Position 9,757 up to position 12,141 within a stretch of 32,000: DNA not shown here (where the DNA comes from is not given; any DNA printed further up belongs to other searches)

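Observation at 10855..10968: Cysteine-free Rad50 with a predicted transmembrane hairpin where the zinc hook should be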

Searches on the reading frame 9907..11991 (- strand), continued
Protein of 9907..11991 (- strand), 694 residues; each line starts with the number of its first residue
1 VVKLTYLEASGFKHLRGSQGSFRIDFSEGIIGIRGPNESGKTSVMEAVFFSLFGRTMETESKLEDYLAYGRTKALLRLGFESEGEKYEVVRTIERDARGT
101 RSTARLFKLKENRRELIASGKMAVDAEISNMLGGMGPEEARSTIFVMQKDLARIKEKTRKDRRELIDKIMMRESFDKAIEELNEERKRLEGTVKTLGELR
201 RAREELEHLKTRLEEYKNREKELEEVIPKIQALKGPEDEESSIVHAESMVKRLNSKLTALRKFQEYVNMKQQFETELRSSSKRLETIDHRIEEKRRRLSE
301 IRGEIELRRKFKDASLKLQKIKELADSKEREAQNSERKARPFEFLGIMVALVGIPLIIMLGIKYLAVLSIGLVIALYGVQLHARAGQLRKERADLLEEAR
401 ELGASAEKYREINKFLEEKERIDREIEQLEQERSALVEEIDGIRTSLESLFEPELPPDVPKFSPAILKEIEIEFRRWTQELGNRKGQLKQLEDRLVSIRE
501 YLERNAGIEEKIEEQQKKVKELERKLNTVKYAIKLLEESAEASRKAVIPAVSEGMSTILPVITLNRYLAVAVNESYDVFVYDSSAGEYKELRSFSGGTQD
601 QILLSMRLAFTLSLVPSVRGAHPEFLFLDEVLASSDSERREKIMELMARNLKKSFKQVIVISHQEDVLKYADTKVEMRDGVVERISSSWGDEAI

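Call 43: predict_structure(alignment_id=A2)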
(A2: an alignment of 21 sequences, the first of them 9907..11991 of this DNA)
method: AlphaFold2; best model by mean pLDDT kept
length: 694 residues; sequences in the alignment: 21
mean_pLDDT: 83.5   pTM: 0.54
mean pLDDT of the five models: 83.5, 81.9, 81.8, 81.3, 79.3
residues with pLDDT >= 90: 203; 70-90: 414; 50-70: 71; < 50: 6
segments of 3 or more residues with pLDDT < 50: 689-694
pLDDT, mean of each block of 10 residues (from residue 1): 93 84 91 89 93 85 85 94 92 91 94 90 90 81 80 67 69 72 90 86 93 93 91 84 89 88 87 86 87 87 83 79 77 69 64 64 64 70 72 76 79 86 89 89 86 83 87 91 91 93 92 94 93 84 76 85 83 79 85 81 84 69 86 80 82 87 86 90 74 32
secondary structure, 60 per line:
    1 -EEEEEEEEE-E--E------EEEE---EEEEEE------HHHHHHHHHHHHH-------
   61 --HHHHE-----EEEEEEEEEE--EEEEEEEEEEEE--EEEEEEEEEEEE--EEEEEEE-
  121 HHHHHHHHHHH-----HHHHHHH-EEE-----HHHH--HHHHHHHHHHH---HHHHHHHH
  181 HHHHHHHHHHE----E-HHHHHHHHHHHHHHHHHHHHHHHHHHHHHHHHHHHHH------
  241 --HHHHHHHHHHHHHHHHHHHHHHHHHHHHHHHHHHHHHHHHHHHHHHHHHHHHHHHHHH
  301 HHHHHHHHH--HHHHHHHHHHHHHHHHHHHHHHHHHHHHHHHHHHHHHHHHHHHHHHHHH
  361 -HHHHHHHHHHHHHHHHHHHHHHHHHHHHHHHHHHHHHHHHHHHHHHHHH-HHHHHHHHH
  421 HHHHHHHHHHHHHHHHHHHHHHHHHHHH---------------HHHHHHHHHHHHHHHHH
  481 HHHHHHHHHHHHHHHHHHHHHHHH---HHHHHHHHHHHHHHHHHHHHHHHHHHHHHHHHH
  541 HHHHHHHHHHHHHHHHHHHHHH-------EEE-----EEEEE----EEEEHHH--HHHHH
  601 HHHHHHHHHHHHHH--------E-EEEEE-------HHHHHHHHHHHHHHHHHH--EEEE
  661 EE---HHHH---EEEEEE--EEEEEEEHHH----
elements in order (helices of 4 or more, strands of 3 or more residues): E2-10 E22-25 E29-34 H41-53 H63-66 E73-82 E85-96 E99-110 E113-119 H121-131 H137-143 E145-147 H153-156 H159-169 H173-190 H198-234 H243-309 H312-360 H362-410 H412-448 H464-504 H508-562 E570-572 E578-582 E587-590 H596-614 E625-629 H637-654 E657-662 H666-669 E673-678 E681-687

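Call 49: fold_search(model_id=the predicted structure, library=pdb)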
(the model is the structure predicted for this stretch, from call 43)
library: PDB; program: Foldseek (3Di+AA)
matches with E <= 10: 1059; with E <= 0.001: 205
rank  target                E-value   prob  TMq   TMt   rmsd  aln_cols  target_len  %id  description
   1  7zr1_D                5.2e-19  1.00  0.44  0.40  27.1       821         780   16  Chaetomium thermophilum Mre11-Rad50-Nbs1 complex bound to ATPyS (composite structure) (released 2023-01-11)
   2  7zr1_C                3.4e-18  1.00  0.47  0.43  27.4       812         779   16  Chaetomium thermophilum Mre11-Rad50-Nbs1 complex bound to ATPyS (composite structure) (released 2023-01-11)
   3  3auy_A                7.9e-16  1.00  0.34  0.61  41.2       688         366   15  Crystal structure of Rad50 bound to ADP (released 2011-05-25)
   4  5dny_D                1.0e-15  1.00  0.41  0.75  38.5       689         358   14  Structure of the ATPrS-Mre11/Rad50-DNA complex (released 2016-02-24)
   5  3av0_B                3.1e-15  1.00  0.44  0.81  30.9       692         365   14  Crystal structure of Mre11-Rad50 bound to ATP S (released 2011-05-25)
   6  3auy_B                6.8e-15  1.00  0.33  0.61  50.5       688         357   16  Crystal structure of Rad50 bound to ADP (released 2011-05-25)
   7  3qku_A                7.7e-15  1.00  0.45  0.84  17.8       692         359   13  Mre11 Rad50 binding domain in complex with Rad50 and AMP-PNP (released 2011-03-30)
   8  3tho_A                3.5e-14  1.00  0.40  0.75  21.9       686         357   14  Crystal structure of Mre11:Rad50 in its ATP/ADP bound state (released 2011-10-12)
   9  5dny_B                6.6e-14  1.00  0.43  0.79  27.3       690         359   13  Structure of the ATPrS-Mre11/Rad50-DNA complex (released 2016-02-24)
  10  7yzp_C                7.9e-14  1.00  0.38  0.57  45.8       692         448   13  Hairpin-bound state of the E. coli Mre11-Rad50 (SbcCD) head complex bound to ADP and a DNA hairpin (released 2022-08-17)
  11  3qf7_A                8.3e-14  1.00  0.38  0.72  38.4       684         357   14  The Mre11:Rad50 complex forms an ATP dependent molecular clamp in DNA double-strand break repair (released 2011-04-20)
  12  5xei                  1.2e-13  1.00  0.36  0.47  34.5       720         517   17  Crystal structure of the Smc head domain with a coiled coil and joint derived from Pyrococcus yayanosii (released 2017-06-07)
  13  3qf7_B                3.4e-13  1.00  0.39  0.73  33.8       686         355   14  The Mre11:Rad50 complex forms an ATP dependent molecular clamp in DNA double-strand break repair (released 2011-04-20)
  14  9q9k_A                3.6e-13  1.00  0.39  0.56  32.1       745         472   13  Cryo-EM structure of human Mre11-Rad50 (MR) complex bound to DNA and telomeric factor TRF2 fragment (438-542) (released 2025-10-01)
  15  4w9m_E                3.9e-13  1.00  0.39  0.73  42.6       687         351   13  AMPPNP bound Rad50 in complex with dsDNA (released 2015-01-14)
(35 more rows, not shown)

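Call 53: find_encoding_contigs(protein=P0053, flank=8000, max_places=3)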
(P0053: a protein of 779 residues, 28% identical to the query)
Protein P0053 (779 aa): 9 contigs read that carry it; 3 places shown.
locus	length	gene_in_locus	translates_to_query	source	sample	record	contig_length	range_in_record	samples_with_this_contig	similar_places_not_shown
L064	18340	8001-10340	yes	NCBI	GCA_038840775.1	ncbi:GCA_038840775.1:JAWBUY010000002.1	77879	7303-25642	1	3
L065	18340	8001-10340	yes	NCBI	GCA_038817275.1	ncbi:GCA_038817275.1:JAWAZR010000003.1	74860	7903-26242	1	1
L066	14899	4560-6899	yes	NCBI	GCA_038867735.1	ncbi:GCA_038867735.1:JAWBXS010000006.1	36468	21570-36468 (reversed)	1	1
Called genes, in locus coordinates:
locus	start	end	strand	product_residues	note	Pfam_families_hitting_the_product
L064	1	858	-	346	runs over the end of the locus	PF19300:BPD_transp_1_N, PF00528:BPD_transp_1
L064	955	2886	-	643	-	PF00496:SBP_bac_5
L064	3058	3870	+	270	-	-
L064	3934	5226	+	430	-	PF09376:NurA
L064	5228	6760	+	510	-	PF01935:DUF87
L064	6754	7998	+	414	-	PF00149:Metallophos, PF12850:Metallophos_2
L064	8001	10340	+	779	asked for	PF02463:SMC_N (weak), PF13175:AAA_15 (weak), PF13476:AAA_23, PF13555:AAA_29 (weak), PF02463:SMC_N (weak), PF13304:AAA_21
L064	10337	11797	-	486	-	PF00291:PALP, PF03551:PadR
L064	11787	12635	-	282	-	PF10609:ParA, PF13614:AAA_31 (weak), PF00142:Fer4_NifH (faint), PF01656:CbiA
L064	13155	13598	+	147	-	PF02830:V4R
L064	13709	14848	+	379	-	PF00180:Iso_dh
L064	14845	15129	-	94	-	-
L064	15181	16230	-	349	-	PF01916:DS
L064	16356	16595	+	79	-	-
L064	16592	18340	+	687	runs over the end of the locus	PF01751:Toprim, PF01131:Topoisom_bac, PF01396:Zn_ribbon_Top1 (weak)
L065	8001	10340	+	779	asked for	PF02463:SMC_N (weak), PF13175:AAA_15 (weak), PF13476:AAA_23, PF13555:AAA_29 (weak), PF02463:SMC_N (weak), PF13304:AAA_21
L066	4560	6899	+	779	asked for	PF02463:SMC_N (weak), PF13175:AAA_15 (weak), PF13476:AAA_23, PF13555:AAA_29 (weak), PF02463:SMC_N (weak), PF13304:AAA_21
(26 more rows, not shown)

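Call 58: search_protein_representatives(alignment_id=A1)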
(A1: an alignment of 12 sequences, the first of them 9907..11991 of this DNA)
Query: 12 sequences, 781 profile positions. Proteins with E-value up to 0.001 (for the whole library): 71700; up to 1e-10: 32041; up to 1e-30: 2961. The best 150 are listed.
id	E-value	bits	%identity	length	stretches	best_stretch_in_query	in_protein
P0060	0.0e+00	1076.8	-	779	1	1-780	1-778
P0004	8.9e-291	983.2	-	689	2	2-479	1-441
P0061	4.8e-231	785.7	-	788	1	2-780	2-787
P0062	6.3e-230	782.0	-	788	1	1-779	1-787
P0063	4.0e-210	716.5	-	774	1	1-780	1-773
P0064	1.6e-201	688.0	-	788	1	1-778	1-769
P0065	9.1e-201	685.6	-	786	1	4-779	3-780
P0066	1.5e-196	671.6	-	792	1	2-780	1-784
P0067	2.1e-195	667.8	-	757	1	1-779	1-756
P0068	4.8e-194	663.3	-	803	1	2-779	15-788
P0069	5.7e-188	643.3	-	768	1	1-758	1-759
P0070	5.5e-185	633.4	-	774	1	1-779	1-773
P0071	1.4e-181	622.1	-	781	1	1-778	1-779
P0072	4.0e-179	614.0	-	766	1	1-777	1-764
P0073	1.2e-177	609.1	-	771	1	1-776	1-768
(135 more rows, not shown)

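Call 63: find_encoding_contigs(protein=P0059, flank=2000, max_places=3)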
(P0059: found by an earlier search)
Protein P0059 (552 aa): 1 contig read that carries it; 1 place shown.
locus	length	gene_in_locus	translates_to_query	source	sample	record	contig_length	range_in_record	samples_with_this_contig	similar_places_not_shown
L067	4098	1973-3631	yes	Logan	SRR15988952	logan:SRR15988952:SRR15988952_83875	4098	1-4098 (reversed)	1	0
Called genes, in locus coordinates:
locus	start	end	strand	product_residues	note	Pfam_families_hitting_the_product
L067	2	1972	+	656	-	?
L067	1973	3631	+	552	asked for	PF02538:Hydantoinase_B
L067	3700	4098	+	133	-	?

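Call 64: search_protein_families(library=padloc, proteins=[window:9907-11991:-], max_evalue=0.001)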
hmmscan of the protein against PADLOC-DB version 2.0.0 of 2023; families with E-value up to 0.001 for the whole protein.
window:9907-11991:- (694 aa): 20 families
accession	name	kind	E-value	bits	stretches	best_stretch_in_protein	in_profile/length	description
PDLC03859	LmuB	-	7.4e-26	89.5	1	21-672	16-593/611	-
PDLC04135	mad3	-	6.1e-24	83.2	2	249-684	104-347/374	mads_3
PDLC03865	LmuB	-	4.2e-12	43.1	2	390-546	283-431/1007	-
PDLC03862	LmuB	-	4.3e-12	43.2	2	491-631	432-565/643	-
PDLC02722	PbeC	-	3.3e-09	33.9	2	7-232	6-231/643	PbeC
PDLC02709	PbeC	-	3.6e-08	30.5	1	30-299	30-293/661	PbeC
PDLC03864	LmuB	-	8.5e-08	29.2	2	3-112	45-148/657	-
PDLC00551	JetC2|JetC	-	1.1e-07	28.1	1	387-534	336-486/1365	DUF3584 domain; MukB-like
PDLC03863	LmuB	-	2.8e-07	27.6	1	15-101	10-88/610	-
PDLC02726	PbeC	-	3.3e-07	27.1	1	19-221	18-224/637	PbeC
PDLC04140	mad8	-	5.8e-07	27.3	0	24-254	22-185/314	mads_8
PDLC02979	AriA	-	2.4e-06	25.6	1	22-330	17-264/373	-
PDLC02741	PbeC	-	8.8e-06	22.5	1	24-296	24-288/644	PbeC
PDLC02335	AbiLi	-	2.7e-05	21.4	0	537-673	172-243/326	AbiLi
PDLC02980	AriA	-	0.0001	20.4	1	412-664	91-299/304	-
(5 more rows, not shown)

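Call 65: find_homologous_proteins(query=A2, max_evalue=1e-25)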
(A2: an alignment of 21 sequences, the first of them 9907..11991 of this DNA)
Query A2 (21 sequences) (694 aa, profile of the alignment): 128 proteins with E <= 1e-25 among 8000 candidates; the best 120 are listed.
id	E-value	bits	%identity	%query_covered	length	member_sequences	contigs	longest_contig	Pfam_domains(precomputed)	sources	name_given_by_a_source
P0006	1.1e-285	968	32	98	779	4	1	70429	PF13514.13,PF13175.13,PF13476.13,PF13555.13,PF02463.26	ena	-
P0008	5.9e-285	966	33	98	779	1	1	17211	PF13514.13,PF13476.13,PF13555.13,PF02463.26,PF13304.13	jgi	-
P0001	1.5e-254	865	97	100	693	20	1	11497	PF13175.13,PF13476.13,PF02463.26,PF12795.13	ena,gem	-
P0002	2.2e-250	851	84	99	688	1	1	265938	PF13476.13,PF02463.26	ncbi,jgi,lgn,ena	-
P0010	3.3e-249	848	32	99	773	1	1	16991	PF13175.13,PF13476.13,PF13555.13,PF02463.26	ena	-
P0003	8.1e-248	843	80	99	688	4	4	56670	PF13476.13,PF05531.18,PF02463.26,PF13304.13,PF03961.20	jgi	-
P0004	2.7e-246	838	77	99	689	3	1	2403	PF13476.13,PF13558.13,PF02463.26,PF13304.13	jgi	-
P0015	5.7e-246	837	33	30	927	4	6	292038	PF13514.13,PF02463.26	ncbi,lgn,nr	ncbi:SMC family ATPase [bacterium]|nr:SMC family ATPase [bacterium]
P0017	1.5e-243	829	36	22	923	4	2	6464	PF13514.13,PF02463.26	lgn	-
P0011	9.0e-242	823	32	39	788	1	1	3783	PF13175.13,PF13476.13,PF02463.26,PF13304.13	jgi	jgi:exonuclease SbcC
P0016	5.0e-240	817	34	30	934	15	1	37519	PF13514.13,PF13476.13,PF02463.26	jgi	jgi:exonuclease SbcC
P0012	1.6e-222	759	27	98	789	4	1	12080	PF13476.13,PF13555.13,PF02463.26,PF13304.13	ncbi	-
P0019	4.9e-221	754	32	31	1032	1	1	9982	PF13514.13,PF13476.13,PF02463.26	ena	-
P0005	7.3e-218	744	50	99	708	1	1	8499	PF13476.13,PF13558.13,PF02463.26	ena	-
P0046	3.2e-169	583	27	28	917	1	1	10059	PF13514.13,PF13476.13,PF02463.26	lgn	-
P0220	3.7e-45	173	27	33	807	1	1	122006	PF13514.13,PF13175.13,PF13476.13,PF13558.13,PF13555.13,PF02463.26,PF13166.13,PF04423.20,PF13304.13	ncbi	ncbi:MAG: AAA family ATPase [Candidatus Jordarchaeales archaeon]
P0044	2.9e-37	147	32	16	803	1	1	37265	PF00005.34,PF13175.13,PF13476.13,PF13558.13,PF13555.13,PF02463.26,PF13166.13,PF13304.13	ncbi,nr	ncbi:MAG: SMC family ATPase [Acidilobaceae archaeon]|nr:SMC family ATPase [Acidilobaceae archaeon]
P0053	2.7e-35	140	28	31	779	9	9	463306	PF13175.13,PF13476.13,PF13555.13,PF02463.26,PF13304.13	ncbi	ncbi:MAG: SMC family ATPase [Candidatus Bathyarchaeia archaeon]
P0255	2.7e-33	133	27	28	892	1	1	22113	PF13514.13,PF13476.13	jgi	jgi:uncharacterized protein YhaN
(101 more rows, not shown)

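Call 70: find_encoding_contigs(protein=P0220, flank=8000, max_places=1)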
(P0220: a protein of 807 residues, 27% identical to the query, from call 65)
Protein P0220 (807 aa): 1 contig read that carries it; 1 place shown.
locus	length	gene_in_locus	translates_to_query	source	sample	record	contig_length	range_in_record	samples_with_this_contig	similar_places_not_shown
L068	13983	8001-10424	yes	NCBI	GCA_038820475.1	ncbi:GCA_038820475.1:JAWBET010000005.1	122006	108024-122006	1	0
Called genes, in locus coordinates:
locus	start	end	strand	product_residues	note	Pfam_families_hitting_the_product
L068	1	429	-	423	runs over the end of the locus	PF00465:Fe-ADH, PF25137:ADH_Fe_C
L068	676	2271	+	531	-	PF00939:Na_sulph_symp (faint), PF03600:CitMHS, PF02040:ArsB, PF03600:CitMHS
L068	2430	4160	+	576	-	PF02776:TPP_enzyme_N, PF00205:TPP_enzyme_M, PF02775:TPP_enzyme_C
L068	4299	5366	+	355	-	PF09376:NurA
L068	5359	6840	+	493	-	PF09378:HAS-barrel, PF01935:DUF87, PF05872:HerA_C (weak)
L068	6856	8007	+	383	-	PF00149:Metallophos, PF12850:Metallophos_2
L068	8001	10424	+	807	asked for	PF02463:SMC_N, PF13166:AAA_13 (faint), PF13175:AAA_15 (faint), PF13304:AAA_21 (faint), PF13514:AAA_27 (weak), PF13555:AAA_29 (weak), PF04423:Rad50_zn_hook, PF13558:SbcC_Walker_B (weak), +1 more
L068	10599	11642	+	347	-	-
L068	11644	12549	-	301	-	PF00701:DHDPS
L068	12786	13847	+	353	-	PF00037:Fer4 (faint), PF13237:Fer4_10 (weak), PF13183:Fer4_8 (faint), PF13187:Fer4_9 (weak), PF02754:CCG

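Call 71: find_encoding_contigs(protein=P0044, flank=8000, max_places=1)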
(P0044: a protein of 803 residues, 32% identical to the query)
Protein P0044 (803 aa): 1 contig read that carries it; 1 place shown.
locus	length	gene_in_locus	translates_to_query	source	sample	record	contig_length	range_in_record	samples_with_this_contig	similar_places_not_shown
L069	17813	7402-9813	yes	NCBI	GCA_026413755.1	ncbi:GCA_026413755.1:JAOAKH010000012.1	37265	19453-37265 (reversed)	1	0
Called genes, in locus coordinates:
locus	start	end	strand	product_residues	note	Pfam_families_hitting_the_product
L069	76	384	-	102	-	PF01918:Alba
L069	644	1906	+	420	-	PF01637:ATPase_2 (weak), PF13191:AAA_16, PF13401:AAA_22, PF00004:AAA (weak), PF22606:Cdc6-ORC-like_ATPase_lid (weak), PF22703:Cdc6_lid, PF09079:WHD_Cdc6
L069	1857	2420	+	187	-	PF01949:Endo_dU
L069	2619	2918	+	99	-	-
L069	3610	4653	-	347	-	-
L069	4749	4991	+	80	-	-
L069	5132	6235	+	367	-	PF07690:MFS_1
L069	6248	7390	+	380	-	PF00149:Metallophos, PF12850:Metallophos_2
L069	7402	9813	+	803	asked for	PF00005:ABC_tran (faint), PF02463:SMC_N, PF13175:AAA_15, PF13476:AAA_23, PF13555:AAA_29, PF13166:AAA_13, PF13304:AAA_21, PF13558:SbcC_Walker_B (weak)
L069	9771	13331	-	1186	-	PF17915:zf_Rg, PF00270:DEAD, PF01751:Toprim, PF01131:Topoisom_bac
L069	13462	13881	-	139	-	-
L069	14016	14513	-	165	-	-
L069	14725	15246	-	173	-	-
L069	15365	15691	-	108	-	-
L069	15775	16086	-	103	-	PF03551:PadR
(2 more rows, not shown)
